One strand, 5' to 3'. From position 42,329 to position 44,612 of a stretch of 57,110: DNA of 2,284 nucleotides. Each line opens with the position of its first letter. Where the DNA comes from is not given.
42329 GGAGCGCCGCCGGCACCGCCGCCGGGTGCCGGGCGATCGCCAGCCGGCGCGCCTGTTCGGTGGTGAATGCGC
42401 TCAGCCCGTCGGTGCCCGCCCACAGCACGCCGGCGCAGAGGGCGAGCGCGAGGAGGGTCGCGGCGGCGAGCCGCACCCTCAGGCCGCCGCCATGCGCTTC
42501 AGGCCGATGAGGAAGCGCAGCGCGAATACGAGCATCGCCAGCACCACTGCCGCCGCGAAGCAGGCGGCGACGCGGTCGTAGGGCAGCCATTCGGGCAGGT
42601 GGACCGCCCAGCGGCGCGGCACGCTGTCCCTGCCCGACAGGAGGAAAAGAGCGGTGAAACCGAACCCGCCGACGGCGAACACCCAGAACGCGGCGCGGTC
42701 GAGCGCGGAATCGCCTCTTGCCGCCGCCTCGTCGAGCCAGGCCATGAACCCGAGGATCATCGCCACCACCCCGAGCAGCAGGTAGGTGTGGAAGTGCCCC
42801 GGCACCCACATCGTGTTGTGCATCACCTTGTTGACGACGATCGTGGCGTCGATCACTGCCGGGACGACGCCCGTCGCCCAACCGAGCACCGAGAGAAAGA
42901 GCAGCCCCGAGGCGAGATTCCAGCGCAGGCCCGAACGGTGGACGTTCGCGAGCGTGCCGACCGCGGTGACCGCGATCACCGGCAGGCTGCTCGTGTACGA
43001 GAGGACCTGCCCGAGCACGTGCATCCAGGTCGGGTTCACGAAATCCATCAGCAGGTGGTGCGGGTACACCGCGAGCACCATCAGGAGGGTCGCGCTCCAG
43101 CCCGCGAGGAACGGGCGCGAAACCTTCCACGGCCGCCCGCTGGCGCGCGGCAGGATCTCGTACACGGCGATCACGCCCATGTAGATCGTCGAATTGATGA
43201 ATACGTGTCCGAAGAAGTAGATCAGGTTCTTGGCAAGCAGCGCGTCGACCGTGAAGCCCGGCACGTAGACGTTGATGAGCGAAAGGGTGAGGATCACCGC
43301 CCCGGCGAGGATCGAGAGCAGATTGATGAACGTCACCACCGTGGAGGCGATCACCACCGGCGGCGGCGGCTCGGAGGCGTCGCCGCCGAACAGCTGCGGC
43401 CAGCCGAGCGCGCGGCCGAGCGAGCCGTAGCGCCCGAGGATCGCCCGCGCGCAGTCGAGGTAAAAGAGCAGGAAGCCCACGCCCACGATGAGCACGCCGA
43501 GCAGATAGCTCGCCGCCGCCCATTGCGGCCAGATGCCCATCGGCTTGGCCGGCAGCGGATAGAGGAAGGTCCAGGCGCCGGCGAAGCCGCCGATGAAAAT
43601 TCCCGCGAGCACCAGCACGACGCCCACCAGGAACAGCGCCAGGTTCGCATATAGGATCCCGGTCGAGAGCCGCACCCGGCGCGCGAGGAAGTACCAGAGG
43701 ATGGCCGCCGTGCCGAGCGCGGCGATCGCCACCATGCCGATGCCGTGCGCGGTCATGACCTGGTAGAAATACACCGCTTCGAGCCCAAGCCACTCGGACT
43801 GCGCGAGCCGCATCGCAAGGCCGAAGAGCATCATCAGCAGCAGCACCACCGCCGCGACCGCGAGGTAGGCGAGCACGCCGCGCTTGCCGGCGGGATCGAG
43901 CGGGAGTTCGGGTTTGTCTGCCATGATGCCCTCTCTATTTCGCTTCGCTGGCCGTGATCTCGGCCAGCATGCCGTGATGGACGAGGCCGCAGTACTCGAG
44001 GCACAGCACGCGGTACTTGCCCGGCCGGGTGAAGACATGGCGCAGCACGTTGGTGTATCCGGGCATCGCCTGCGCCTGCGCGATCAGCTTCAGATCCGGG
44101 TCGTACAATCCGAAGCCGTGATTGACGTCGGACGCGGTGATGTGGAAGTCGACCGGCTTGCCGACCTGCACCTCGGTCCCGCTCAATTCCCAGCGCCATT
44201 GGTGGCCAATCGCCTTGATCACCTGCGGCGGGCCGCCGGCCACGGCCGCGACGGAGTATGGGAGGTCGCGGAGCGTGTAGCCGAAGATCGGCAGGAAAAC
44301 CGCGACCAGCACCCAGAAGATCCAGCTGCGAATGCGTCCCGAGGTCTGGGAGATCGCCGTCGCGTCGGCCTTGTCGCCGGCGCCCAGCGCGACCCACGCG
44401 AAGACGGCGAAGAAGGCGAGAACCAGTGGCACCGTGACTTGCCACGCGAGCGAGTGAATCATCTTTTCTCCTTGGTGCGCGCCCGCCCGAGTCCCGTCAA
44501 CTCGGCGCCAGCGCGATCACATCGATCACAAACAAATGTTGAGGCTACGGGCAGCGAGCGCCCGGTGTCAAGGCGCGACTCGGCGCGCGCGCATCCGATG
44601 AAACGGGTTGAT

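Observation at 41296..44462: Translationally coupled subunit II / subunit I / SCO / membrane-ORF cluster with Asn at the cross-link Tyr position: norSY-senC-orf1 (sNOR-type) candidate NO reductase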

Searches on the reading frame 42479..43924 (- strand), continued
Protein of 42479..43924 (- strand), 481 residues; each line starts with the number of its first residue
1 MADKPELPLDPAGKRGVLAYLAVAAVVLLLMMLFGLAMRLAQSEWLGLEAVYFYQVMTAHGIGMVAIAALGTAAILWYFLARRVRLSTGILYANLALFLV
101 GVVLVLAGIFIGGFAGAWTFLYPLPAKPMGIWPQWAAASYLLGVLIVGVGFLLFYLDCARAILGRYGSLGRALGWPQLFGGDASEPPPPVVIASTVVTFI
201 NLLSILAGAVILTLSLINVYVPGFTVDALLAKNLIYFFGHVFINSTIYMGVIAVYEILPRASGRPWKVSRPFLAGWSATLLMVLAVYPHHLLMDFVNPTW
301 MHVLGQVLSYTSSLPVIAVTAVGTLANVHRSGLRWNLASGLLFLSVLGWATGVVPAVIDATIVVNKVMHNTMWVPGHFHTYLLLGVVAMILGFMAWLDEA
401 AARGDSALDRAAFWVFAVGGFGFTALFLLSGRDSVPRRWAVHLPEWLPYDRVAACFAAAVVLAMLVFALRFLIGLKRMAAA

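Call 52: predict_structure(alignment_id=A3)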
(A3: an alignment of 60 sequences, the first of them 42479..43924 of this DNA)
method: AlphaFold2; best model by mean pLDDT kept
length: 481 residues; sequences in the alignment: 60
mean_pLDDT: 85.8   pTM: 0.90
mean pLDDT of the five models: 85.8, 85.5, 84.3, 83.5, 83.3
residues with pLDDT >= 90: 274; 70-90: 142; 50-70: 33; < 50: 32
segments of 3 or more residues with pLDDT < 50: 1-3, 117-125, 362-373, 434-441
pLDDT, mean of each block of 10 residues (from residue 1): 69 97 98 94 88 87 90 98 97 98 93 60 50 87 95 98 96 96 92 96 91 86 74 77 87 95 91 96 79 70 74 91 88 89 95 73 41 65 95 95 90 98 86 50 74 96 98 95 86
secondary structure, 60 per line:
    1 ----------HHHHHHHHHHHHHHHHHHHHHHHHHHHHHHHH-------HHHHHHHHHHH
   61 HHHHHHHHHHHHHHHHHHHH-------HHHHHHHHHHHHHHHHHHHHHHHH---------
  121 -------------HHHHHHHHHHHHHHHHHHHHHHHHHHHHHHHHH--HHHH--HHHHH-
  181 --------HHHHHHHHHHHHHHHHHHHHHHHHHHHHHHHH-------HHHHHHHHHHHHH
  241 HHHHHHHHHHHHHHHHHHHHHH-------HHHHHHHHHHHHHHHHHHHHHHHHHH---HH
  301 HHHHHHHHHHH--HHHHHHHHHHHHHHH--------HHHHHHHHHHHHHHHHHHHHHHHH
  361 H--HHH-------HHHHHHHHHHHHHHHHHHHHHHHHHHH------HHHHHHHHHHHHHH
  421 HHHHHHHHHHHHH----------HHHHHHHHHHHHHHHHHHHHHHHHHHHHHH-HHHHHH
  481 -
elements in order: H11-42 H50-80 H88-111 H134-166 H169-172 H175-179 H189-220 H228-262 H270-295 H299-311 H314-328 H337-361 H374-400 H407-433 H444-473 H475-480

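Call 55: fold_search(model_id=the predicted structure, library=pdb)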
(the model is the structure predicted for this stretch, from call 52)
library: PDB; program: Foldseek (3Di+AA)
matches with E <= 10: 450; with E <= 0.001: 75
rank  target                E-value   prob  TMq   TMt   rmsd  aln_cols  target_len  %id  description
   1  8qqk_A                3.8e-11  1.00  0.81  0.60   3.8       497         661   19  Cryo-EM structure of E. coli cytochrome bo3 quinol oxidase assembled in peptidiscs (released 2024-04-24)
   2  7xmc_A                6.9e-11  1.00  0.83  0.62   3.5       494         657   18  Cryo-EM structure of Cytochrome bo3 from Escherichia coli, apo structure with DMSO (released 2022-12-21)
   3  1qle_A                6.9e-11  1.00  0.81  0.72   4.0       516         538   17  CRYO-STRUCTURE OF THE PARACOCCUS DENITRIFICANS FOUR-SUBUNIT CYTOCHROME C OXIDASE IN THE COMPLETELY OXIDIZED STATE COMP (released 1999-12-02)
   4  7n9z_F                8.2e-11  1.00  0.81  0.60   3.9       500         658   19  E. coli cytochrome bo3 in MSP nanodisc (released 2021-09-01)
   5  6kob_A                1.5e-10  1.00  0.76  0.61   4.7       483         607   18  X-ray Structure of the proton-pumping cytochrome aa3-600 menaquinol oxidase from Bacillus subtilis (released 2020-01-15)
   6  2y69_A                1.6e-10  1.00  0.80  0.75   3.8       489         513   18  Bovine heart cytochrome c oxidase re-refined with molecular oxygen (released 2011-02-23)
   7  7jro_a                1.8e-10  1.00  0.81  0.74   4.1       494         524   15  Plant Mitochondrial complex IV from Vigna radiata (released 2021-01-20)
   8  7cub_A                1.9e-10  1.00  0.83  0.61   3.5       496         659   19  2.55-Angstrom Cryo-EM structure of Cytochrome bo3 from Escherichia coli in Native Membrane (released 2021-08-25)
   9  4g7r_A                1.9e-10  1.00  0.77  0.68   4.6       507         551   21  Structure of Recombinant Cytochrome ba3 Oxidase mutant V236A from Thermus thermophilus (released 2013-07-24)
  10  1ehk_A                2.2e-10  1.00  0.74  0.66   4.7       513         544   20  CRYSTAL STRUCTURE OF THE ABERRANT BA3-CYTOCHROME-C OXIDASE FROM THERMUS THERMOPHILUS (released 2001-02-22)
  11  1ar1_A                2.6e-10  1.00  0.78  0.71   4.7       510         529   18  Structure at 2.7 Angstrom Resolution of the Paracoccus Denitrificans two-subunit Cytochrome C Oxidase Complexed with a (released 1998-02-11)
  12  5z62_A                2.8e-10  1.00  0.81  0.76   3.9       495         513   17  Structure of human cytochrome c oxidase (released 2019-02-27)
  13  7qhm_D                3.0e-10  1.00  0.81  0.68   3.8       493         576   18  Cytochrome bcc-aa3 supercomplex (respiratory supercomplex III2/IV2) from Corynebacterium glutamicum (stigmatellin and  (released 2022-05-18)
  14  8d4t_N                3.1e-10  1.00  0.79  0.74   3.8       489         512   18  Mammalian CIV with GDN bound (released 2022-07-06)
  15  9fks_g                3.2e-10  1.00  0.78  0.70   4.5       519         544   17  Respiratory supercomplex CIII2-CIV2 from alphaproteobacterium (released 2025-12-17)
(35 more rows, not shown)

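Call 62: search_dna_similar(query=window:42479-43924:-, collection=plasmids, mode=protein, max_evalue=0.001, max_rows=40, rows=spread)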
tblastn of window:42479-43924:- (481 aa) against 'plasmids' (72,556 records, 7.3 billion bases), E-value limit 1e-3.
Records with a match: 23; places in all: 24; records where one place covers at least 80% of the query: 3.
Best place of each record, by identity: <60% 23.
By first word of the organism name: Halorussus 6; Halomicrobium 3; Haloarcula 3; Ruegeria 1; Parasedimentitalea 1; Thermomicrobium 1; Haloprofundus 1; Salinigranum 1; Halobaculum 1; Halomicrococcus 1; and 4 more.
By predicted mobility (MOB-suite, as given by PLSDB): non-mobilizable 22; mobilizable 1.
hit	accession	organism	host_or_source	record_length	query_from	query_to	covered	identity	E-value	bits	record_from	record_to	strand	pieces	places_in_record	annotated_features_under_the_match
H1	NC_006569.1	Ruegeria pomeroyi DSS-3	-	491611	42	451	85%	57.7%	2e-111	369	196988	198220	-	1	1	cbb3-type cytochrome c oxidase subunit I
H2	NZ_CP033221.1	Parasedimentitalea marina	Cell culture,deep seawater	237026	42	446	84%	54.8%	5e-88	351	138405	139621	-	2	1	none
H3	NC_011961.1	Thermomicrobium roseum DSM 5159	-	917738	52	446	82%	37.6%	4e-50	191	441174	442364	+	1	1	cbb3-type cytochrome c oxidase subunit I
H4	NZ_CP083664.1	Haloprofundus salinisoli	cell culture,saline soil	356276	205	448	51%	31.3%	4e-6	57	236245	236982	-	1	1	cbb3-type cytochrome c oxidase subunit I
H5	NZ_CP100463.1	Salinigranum marinum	cell culture,Saline soil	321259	205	447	51%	29.2%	3e-6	58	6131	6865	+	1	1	cbb3-type cytochrome c oxidase subunit I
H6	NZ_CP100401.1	Halorussus aquaticus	cell culture,saline soil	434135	170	449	58%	25.2%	2e-4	52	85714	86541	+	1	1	cbb3-type cytochrome c oxidase subunit I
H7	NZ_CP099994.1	Halorussus salilacus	cell culture,Substrate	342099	205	446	50%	29.0%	6e-5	54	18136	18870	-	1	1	cbb3-type cytochrome c oxidase subunit I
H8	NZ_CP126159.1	Halobaculum halobium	cell culture,sediment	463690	205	446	50%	28.0%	5e-4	50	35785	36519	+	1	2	cbb3-type cytochrome c oxidase subunit I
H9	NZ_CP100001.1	Halorussus vallis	cell culture,saline soil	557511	205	446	50%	26.2%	6e-4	50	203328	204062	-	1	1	ctaD: cytochrome c oxidase subunit I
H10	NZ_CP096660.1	Halorussus limi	cell culture,saline soil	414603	205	446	50%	26.2%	8e-4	50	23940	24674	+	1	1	ctaD: cytochrome c oxidase subunit I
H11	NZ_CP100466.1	Halomicrococcus gelatinilyticus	cell culture,sediment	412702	229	445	45%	28.9%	2e-5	55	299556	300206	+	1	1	ctaD: cytochrome c oxidase subunit I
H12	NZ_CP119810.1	Halorussus caseinilyticus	cell culture,coastal saline-alkali land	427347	228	446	46%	27.9%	1e-4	52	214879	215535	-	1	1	ctaD: cytochrome c oxidase subunit I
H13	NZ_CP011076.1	Brevibacillus laterosporus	Oryza sativa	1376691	163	397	49%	25.6%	5e-5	54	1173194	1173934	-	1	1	none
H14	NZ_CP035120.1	Halorussus pelagicus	pure culture,salted brown alga Laminaria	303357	229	446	45%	27.6%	2e-4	52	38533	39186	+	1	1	ctaD: cytochrome c oxidase subunit I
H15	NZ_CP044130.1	Halomicrobium sp. LC1Hm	-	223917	173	379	43%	28.4%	7e-6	56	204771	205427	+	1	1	b(o/a)3-type cytochrome-c oxidase subunit 1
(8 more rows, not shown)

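Call 63: get_annotated_region(hit=H1, flank=9000)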
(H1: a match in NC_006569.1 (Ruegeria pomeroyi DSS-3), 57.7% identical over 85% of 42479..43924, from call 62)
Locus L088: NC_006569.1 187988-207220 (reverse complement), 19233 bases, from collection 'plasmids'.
description: Ruegeria pomeroyi DSS-3 megaplasmid, complete sequence
organism: Ruegeria pomeroyi DSS-3 (NCBI taxid 246200)
taxonomy: Bacteria; Pseudomonadota; Alphaproteobacteria; Rhodobacterales; Roseobacteraceae; Ruegeria; Ruegeria pomeroyi; Ruegeria pomeroyi DSS-3
host: -; source: -; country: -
typing (MOB-suite, as given by PLSDB): non-mobilizable; replicon rep_cluster_95
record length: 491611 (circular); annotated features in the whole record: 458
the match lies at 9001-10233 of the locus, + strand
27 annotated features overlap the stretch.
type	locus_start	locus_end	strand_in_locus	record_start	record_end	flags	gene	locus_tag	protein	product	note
CDS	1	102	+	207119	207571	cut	-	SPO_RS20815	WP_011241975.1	cytochrome c-type biogenesis protein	-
CDS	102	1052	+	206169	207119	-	-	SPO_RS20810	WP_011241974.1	tetratricopeptide repeat protein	-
CDS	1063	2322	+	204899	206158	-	hemA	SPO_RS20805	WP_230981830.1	5-aminolevulinate synthase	GO:0006783 - heme biosynthetic process [Evidence IEA]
CDS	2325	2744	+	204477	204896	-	ccmE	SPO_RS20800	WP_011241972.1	cytochrome c maturation protein CcmE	GO:0017004 - cytochrome complex assembly [Evidence IEA]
CDS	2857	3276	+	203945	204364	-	-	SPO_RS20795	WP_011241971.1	group III truncated hemoglobin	-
CDS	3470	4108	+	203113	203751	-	-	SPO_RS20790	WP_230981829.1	DUF2189 domain-containing protein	-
CDS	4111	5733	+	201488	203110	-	ccoN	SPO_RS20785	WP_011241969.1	cytochrome-c oxidase, cbb3-type subunit I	-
CDS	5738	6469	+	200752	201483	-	ccoO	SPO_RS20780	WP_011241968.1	cytochrome-c oxidase, cbb3-type subunit II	-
CDS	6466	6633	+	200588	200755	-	-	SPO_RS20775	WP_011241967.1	CcoQ/FixQ family Cbb3-type cytochrome c oxidase assembly chaperone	-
CDS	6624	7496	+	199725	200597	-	ccoP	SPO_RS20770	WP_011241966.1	cytochrome-c oxidase, cbb3-type subunit III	-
CDS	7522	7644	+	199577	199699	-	-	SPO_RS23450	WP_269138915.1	hypothetical protein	-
CDS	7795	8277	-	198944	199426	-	-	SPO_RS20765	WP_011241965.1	Rrf2 family transcriptional regulator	-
CDS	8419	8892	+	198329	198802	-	-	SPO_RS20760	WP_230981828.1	cytochrome C oxidase subunit I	-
CDS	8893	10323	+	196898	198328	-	-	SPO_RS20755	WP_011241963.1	cbb3-type cytochrome c oxidase subunit I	GO:0009060 - aerobic respiration [Evidence IEA]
CDS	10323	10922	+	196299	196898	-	-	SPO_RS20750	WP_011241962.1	SCO family protein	-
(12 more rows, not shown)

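Call 64: search_protein_representatives(alignment_id=A3)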
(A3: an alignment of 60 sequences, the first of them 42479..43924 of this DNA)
Query: 60 sequences, 484 profile positions. Proteins with E-value up to 0.001 (for the whole library): 911; up to 1e-10: 445; up to 1e-30: 162. The best 150 are listed.
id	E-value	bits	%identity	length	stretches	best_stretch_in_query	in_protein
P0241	1.3e-189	647.4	-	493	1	11-478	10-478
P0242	1.5e-156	538.4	-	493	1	10-477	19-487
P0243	7.1e-154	529.6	-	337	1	147-480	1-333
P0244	3.2e-137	474.7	-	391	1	96-479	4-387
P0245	1.5e-131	456.0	-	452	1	204-481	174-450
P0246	2.8e-120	418.8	-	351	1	134-481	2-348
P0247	1.0e-118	413.6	-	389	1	197-438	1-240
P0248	5.0e-112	391.6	-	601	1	14-446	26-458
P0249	3.5e-111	388.8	-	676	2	14-474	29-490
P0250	6.0e-111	388.0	-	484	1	18-478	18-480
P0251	6.5e-110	384.6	-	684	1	11-476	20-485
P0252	2.6e-109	382.6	-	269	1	7-267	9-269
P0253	3.5e-109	382.2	-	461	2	137-481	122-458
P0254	5.8e-109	381.5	-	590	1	10-406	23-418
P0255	4.6e-108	378.5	-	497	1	12-472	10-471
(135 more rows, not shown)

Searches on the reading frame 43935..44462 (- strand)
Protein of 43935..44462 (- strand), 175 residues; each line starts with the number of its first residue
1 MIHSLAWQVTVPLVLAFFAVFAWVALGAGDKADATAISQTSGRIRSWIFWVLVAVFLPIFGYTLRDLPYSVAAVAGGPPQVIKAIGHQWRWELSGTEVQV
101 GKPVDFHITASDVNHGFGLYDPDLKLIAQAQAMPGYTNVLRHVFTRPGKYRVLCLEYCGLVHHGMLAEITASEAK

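Call 4: search_protein_families(library=pfam, proteins=[window:43935-44462:-], max_evalue=0.01)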
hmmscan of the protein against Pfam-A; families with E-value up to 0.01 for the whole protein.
window:43935-44462:- (175 aa): 1 family
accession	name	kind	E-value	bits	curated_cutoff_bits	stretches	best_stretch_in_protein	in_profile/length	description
PF00116.26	COX2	-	2e-08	34.6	22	1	99-166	51-114/120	Cytochrome C oxidase subunit II, periplasmic domain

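Call 5: search_protein_families(library=ncbifam, proteins=[window:43935-44462:-], max_evalue=0.01)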
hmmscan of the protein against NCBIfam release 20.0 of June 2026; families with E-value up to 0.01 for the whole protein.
window:43935-44462:- (175 aa): 5 families
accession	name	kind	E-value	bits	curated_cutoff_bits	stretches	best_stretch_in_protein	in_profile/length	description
TIGR02866.1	CoxB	equivalog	1.8e-21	76.6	147.7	1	6-173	16-193/202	cytochrome c oxidase subunit II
NF050117.1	aa3_CtaC_Actin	exception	3.6e-11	42.7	250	1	100-171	165-232/244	aa3-type cytochrome oxidase subunit II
TIGR04246.1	nitrous_NosZ_Gp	equivalog_domain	6.3e-08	31.3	625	1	96-166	501-571/578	Sec-dependent nitrous-oxide reductase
TIGR01433.1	CyoA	equivalog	0.00021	20.7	266.2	1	20-166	52-207/226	ubiquinol oxidase subunit II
NF007816.0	PRK10525.1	equivalog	0.00023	20.4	511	1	8-171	53-224/318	cytochrome o ubiquinol oxidase subunit II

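Call 79: search_solved_structures(query=window:43935-44462:-, max_evalue=0.01, show_alignments=2)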
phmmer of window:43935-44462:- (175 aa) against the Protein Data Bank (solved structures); distinct sequences matched with E-value up to 0.01: 31.
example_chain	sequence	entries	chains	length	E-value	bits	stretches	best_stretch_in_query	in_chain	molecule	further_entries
6pty_A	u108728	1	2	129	7.2e-16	61.7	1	72-171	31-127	Cytochrome c oxidase subunit 2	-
6ptt_A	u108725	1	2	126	1.6e-15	60.6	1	72-171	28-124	Cytochrome c oxidase subunit 2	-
2lln_A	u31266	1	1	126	1.1e-13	54.6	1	72-171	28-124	Cytochrome c oxidase subunit 2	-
2cua_A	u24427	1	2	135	1.3e-13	54.4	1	72-171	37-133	PROTEIN (CUA)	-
2fwl_B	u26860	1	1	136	1.3e-13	54.4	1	72-171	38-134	Cytochrome c oxidase subunit II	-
3s33_B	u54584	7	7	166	1.5e-13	54.1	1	72-171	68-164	Cytochrome c oxidase subunit 2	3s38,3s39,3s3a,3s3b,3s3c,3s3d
3eh3_B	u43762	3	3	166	1.6e-13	54.1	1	72-171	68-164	Cytochrome c oxidase subunit 2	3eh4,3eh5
2qpe_B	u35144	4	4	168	1.6e-13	54.1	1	72-171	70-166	Cytochrome c oxidase subunit 2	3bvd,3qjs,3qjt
1ehk_B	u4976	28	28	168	1.8e-13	53.9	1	72-171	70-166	BA3-TYPE CYTOCHROME-C OXIDASE | Cytochrome c oxidase polypeptide II | Cytochrome c oxidase subunit 2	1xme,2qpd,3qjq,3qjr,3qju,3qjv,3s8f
7deg_B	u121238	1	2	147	5e-10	42.7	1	88-169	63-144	Cytochrome oxidase subunit II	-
5z62_B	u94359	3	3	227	8.2e-09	38.7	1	100-165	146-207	Cytochrome c oxidase subunit 2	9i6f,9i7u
5u7n_A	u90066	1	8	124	4e-08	36.5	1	72-157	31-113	Cytochrome c oxidase subunit 2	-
6hu9_b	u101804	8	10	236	6.4e-08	35.8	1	95-171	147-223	Cytochrome c oxidase subunit 2 | CYTOCHROME C OXIDASE SUBUNIT 2; SYNONYM: CYTOCHROME C OXIDASE POLYPEPTIDE II, COX2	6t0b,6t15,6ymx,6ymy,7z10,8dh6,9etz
6giq_b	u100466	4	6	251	9e-08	35.4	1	95-171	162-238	Cytochrome c oxidase subunit 2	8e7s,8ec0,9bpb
8ucj_b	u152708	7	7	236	3.6e-07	33.4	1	98-171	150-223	Cytochrome c oxidase subunit 2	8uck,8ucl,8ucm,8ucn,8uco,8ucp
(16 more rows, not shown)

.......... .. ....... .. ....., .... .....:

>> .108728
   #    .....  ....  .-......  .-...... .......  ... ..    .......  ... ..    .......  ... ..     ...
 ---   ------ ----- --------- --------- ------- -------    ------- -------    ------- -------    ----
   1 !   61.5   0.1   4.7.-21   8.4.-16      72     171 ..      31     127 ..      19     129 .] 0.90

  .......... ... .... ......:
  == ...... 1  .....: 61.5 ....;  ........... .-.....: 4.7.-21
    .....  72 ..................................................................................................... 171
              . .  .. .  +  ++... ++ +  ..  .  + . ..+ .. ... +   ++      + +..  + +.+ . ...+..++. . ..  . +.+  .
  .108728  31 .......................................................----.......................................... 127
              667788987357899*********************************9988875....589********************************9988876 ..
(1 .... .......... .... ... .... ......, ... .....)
